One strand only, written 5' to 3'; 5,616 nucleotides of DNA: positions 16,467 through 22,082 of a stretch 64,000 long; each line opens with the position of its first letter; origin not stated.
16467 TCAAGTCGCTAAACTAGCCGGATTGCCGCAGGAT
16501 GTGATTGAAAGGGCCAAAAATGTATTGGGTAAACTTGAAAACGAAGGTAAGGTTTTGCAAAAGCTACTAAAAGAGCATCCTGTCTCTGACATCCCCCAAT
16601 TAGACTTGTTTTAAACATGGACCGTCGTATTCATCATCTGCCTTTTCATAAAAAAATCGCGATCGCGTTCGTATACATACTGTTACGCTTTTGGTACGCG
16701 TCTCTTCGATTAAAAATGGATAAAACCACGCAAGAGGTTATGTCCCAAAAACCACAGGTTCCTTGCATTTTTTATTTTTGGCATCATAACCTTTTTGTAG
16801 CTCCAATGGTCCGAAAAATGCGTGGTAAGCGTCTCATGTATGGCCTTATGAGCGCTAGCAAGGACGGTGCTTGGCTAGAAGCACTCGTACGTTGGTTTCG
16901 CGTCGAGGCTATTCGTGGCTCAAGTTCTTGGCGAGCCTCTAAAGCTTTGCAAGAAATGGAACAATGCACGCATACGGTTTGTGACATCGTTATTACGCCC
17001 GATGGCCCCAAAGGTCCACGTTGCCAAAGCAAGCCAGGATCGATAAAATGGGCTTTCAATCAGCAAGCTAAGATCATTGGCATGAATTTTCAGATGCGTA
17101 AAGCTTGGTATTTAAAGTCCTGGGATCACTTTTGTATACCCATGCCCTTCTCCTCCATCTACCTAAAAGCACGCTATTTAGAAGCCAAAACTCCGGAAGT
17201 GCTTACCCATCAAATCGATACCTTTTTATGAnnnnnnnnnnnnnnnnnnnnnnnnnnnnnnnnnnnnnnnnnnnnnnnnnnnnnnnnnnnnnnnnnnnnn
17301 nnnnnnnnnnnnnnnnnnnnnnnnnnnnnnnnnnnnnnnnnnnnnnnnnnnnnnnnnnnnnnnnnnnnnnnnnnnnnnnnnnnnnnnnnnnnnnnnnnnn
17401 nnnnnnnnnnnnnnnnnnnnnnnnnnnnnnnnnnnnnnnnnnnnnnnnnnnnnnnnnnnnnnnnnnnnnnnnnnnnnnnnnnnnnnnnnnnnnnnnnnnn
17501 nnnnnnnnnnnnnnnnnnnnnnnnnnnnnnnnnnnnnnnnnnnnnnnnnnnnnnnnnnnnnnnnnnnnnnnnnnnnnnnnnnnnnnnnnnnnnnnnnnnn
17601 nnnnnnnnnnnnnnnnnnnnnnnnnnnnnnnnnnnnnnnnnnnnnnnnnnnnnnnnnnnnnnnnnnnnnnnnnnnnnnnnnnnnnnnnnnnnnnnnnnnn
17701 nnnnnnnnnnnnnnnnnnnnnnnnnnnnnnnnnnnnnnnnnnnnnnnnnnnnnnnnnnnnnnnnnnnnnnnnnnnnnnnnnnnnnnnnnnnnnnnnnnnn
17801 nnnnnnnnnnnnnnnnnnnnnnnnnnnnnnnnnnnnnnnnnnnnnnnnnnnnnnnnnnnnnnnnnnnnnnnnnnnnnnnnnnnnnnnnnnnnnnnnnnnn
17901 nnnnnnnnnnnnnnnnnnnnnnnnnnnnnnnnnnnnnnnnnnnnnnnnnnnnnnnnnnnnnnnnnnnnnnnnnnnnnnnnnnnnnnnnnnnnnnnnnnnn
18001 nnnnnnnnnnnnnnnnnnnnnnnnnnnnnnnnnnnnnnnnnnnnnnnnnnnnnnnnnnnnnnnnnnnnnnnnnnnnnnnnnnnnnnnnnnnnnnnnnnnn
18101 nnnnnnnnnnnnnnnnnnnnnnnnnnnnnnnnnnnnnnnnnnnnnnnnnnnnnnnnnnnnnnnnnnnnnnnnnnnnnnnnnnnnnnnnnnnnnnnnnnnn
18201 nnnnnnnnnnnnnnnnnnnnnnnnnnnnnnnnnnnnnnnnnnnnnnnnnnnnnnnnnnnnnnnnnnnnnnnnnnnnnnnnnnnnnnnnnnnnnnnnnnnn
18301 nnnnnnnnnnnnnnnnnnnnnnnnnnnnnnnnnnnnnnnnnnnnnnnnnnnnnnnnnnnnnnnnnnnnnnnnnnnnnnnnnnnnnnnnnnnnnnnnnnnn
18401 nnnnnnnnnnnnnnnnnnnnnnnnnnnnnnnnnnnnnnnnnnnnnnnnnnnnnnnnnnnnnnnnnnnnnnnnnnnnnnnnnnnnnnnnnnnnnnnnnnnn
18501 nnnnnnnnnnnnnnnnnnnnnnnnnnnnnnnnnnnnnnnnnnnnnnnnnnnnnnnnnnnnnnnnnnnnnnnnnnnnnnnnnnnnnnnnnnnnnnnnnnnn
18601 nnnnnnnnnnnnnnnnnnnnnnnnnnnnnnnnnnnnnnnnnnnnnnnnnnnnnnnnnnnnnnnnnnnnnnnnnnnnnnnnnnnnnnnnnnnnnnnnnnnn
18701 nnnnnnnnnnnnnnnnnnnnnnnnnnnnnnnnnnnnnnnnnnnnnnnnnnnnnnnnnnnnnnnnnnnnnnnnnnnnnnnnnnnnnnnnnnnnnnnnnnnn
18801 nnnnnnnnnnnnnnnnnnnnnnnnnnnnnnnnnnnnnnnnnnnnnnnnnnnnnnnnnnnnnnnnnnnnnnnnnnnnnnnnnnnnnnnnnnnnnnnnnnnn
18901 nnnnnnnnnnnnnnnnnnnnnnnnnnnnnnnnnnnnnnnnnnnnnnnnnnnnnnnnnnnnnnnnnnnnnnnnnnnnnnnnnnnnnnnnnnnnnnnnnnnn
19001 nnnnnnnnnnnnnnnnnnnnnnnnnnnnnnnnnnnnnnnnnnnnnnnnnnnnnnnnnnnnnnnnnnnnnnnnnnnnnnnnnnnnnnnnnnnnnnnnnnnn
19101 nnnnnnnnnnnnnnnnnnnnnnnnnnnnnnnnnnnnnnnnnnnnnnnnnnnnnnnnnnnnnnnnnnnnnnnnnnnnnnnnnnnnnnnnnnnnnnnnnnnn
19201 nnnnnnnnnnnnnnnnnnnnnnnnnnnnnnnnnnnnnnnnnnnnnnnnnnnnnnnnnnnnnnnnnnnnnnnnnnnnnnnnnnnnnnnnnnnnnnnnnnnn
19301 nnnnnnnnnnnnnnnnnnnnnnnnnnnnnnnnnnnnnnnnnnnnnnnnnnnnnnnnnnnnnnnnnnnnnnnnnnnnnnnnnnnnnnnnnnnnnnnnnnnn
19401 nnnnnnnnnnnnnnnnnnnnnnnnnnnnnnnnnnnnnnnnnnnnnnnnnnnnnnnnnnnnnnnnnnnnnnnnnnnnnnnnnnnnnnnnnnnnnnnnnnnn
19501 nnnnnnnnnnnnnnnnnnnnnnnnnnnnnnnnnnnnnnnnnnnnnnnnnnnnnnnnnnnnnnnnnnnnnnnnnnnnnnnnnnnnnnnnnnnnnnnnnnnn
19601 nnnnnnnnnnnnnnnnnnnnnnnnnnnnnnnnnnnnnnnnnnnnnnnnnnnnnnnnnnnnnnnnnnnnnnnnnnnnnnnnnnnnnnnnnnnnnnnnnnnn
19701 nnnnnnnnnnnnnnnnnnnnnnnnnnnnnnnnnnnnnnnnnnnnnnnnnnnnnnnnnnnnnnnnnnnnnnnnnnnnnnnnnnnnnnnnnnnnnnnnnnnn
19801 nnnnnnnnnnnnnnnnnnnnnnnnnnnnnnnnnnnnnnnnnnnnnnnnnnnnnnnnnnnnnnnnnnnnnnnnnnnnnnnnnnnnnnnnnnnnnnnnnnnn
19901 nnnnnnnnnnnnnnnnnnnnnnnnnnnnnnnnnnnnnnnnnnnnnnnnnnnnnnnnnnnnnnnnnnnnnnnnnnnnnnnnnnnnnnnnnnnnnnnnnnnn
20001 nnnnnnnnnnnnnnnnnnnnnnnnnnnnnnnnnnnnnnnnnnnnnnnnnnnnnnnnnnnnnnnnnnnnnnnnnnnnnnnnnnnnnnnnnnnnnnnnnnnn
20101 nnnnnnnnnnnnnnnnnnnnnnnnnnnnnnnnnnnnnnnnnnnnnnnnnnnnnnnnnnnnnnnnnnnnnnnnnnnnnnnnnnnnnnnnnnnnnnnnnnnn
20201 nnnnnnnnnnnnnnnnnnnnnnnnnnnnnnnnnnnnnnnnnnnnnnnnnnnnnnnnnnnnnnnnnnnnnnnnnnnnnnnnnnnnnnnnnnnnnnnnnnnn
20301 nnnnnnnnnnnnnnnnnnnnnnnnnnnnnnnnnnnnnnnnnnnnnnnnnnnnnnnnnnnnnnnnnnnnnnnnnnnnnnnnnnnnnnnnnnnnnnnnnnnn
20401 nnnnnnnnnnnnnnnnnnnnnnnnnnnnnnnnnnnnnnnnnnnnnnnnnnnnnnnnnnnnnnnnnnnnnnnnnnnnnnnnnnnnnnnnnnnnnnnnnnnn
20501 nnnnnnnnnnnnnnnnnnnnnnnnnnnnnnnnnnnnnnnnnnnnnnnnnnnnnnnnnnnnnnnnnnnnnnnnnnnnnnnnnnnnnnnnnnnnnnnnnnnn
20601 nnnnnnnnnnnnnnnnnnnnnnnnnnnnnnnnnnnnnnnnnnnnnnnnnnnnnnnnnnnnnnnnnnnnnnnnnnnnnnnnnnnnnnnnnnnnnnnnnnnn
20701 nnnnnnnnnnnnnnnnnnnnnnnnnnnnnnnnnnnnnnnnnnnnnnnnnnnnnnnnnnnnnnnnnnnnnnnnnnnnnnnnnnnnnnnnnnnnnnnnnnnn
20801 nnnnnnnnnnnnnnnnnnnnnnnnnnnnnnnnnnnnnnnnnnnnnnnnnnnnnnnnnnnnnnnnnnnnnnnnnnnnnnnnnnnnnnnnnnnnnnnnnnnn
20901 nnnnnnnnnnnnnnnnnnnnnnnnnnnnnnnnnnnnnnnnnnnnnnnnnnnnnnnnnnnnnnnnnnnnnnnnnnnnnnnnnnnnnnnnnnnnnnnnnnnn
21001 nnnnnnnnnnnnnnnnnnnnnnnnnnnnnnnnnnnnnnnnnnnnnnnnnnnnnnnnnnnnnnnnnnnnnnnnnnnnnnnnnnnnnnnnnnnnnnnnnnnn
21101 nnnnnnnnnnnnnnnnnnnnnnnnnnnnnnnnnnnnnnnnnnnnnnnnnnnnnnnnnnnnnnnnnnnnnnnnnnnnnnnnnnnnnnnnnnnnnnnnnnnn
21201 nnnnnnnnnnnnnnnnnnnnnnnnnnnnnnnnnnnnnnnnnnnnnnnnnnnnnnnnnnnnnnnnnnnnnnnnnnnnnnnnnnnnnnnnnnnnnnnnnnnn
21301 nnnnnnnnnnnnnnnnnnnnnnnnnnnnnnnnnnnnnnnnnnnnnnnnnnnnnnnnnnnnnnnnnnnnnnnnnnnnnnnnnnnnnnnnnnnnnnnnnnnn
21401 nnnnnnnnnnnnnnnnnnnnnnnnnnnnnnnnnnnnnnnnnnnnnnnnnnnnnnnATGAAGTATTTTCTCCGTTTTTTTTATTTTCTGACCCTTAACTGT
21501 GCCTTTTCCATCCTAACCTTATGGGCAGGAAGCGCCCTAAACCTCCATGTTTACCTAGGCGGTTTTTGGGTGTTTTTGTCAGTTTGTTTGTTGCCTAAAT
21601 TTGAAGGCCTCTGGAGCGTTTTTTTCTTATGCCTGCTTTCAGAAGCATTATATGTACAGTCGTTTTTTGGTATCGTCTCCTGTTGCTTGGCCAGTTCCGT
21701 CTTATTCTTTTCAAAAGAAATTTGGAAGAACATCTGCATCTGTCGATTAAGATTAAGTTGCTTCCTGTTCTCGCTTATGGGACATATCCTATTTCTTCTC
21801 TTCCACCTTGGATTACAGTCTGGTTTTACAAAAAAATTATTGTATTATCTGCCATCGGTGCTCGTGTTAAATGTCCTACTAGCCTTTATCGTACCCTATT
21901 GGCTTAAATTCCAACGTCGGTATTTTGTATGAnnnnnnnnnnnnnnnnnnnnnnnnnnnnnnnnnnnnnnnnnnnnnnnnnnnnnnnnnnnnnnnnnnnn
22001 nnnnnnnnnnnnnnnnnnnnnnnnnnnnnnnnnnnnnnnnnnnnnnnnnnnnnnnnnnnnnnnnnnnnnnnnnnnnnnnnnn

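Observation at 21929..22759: DapF homolog with both catalytic cysteines replaced by serine, co-operonic with mreBCD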

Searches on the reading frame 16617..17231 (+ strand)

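Call 42: search_protein_families(library=pfam, proteins=[window:16617-17231:+], max_evalue=0.00001)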
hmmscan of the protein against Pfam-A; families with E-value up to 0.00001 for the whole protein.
window:16617-17231:+ (204 aa): 1 family
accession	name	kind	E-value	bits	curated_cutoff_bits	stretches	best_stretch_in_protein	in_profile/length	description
PF04028.18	DUF374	-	2e-16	59.8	26.8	1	71-135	5-69/69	Domain of unknown function (DUF374)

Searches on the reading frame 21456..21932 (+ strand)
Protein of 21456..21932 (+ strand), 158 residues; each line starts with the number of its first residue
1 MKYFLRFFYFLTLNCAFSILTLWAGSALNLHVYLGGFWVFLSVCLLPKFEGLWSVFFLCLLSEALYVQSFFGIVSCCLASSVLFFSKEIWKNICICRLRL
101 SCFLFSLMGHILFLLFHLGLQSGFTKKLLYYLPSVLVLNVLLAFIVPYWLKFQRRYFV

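Call 3: search_protein_families(library=pfam, proteins=[window:21456-21932:+], max_evalue=0.01)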
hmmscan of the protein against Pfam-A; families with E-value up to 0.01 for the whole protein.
window:21456-21932:+ (158 aa): 0 families

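Call 4: search_protein_families(library=ncbifam, proteins=[window:21456-21932:+], max_evalue=0.01)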
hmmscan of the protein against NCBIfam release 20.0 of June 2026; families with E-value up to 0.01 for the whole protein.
window:21456-21932:+ (158 aa): 0 families

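Call 69: search_protein_families(library=pfam, proteins=[window:21456-21932:+], max_evalue=5)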
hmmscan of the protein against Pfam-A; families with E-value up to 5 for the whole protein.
window:21456-21932:+ (158 aa): 0 families
